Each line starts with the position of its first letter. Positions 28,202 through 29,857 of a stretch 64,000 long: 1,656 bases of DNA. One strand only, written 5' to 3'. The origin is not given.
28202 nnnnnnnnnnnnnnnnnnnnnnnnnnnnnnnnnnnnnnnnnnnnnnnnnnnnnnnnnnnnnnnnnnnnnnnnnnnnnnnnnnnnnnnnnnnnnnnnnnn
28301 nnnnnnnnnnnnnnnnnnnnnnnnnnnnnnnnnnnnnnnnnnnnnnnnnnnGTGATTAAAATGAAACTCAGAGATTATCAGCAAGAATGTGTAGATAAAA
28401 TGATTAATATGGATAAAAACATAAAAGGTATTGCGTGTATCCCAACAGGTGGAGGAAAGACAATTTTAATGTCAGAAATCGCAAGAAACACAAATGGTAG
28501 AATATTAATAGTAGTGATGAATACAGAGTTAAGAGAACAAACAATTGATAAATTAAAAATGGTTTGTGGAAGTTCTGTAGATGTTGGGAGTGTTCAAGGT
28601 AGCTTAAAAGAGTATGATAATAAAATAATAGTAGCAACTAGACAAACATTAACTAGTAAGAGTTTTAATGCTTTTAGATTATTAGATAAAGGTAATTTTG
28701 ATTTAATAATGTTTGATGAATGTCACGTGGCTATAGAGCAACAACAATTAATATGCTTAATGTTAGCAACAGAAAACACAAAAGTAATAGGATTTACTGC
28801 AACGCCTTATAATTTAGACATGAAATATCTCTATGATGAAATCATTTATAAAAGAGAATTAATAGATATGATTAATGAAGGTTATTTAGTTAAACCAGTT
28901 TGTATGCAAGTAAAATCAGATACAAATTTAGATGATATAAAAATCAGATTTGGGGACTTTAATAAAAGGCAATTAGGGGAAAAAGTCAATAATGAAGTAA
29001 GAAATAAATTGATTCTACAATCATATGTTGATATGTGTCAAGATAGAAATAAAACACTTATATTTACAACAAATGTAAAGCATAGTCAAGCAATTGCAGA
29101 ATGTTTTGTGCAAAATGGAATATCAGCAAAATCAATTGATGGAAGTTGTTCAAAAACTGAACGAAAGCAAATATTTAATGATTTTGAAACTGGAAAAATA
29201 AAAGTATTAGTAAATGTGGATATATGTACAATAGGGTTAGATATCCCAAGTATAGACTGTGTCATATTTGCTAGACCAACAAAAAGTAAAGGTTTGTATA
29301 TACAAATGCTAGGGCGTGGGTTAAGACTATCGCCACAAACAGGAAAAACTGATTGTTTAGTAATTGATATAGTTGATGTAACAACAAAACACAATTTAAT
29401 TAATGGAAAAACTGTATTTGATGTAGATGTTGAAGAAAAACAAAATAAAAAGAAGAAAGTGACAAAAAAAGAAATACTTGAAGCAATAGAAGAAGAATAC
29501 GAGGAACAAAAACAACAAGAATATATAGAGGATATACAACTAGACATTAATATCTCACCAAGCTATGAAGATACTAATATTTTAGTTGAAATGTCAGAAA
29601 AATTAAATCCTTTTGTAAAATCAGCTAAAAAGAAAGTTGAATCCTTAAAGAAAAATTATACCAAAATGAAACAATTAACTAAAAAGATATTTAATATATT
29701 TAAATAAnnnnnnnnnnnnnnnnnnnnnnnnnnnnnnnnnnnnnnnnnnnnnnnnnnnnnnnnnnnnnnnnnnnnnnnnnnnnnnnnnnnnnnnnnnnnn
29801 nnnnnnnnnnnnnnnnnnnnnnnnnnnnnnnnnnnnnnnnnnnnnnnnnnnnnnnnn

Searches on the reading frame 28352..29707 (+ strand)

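Call 63: search_protein_families(library=pfam, proteins=[window:28352-29707:+], max_evalue=0.001)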
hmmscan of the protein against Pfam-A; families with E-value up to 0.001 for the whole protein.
window:28352-29707:+ (451 aa): 4 families
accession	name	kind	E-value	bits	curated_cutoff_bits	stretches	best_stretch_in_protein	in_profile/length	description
PF04851.21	ResIII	-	4.7e-26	92.1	22.5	1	3-153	1-163/164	Type III restriction enzyme, res subunit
PF00271.37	Helicase_C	-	1.9e-23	83.3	23.5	1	228-326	11-109/110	Helicase conserved C-terminal domain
PF00270.35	DEAD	-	7e-11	42.6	26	1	8-153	2-161/167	DEAD/DEAH box helicase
PF18766.7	SWI2_SNF2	-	5.4e-10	39.7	26.7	1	21-194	16-200/221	SWI2/SNF2 ATPase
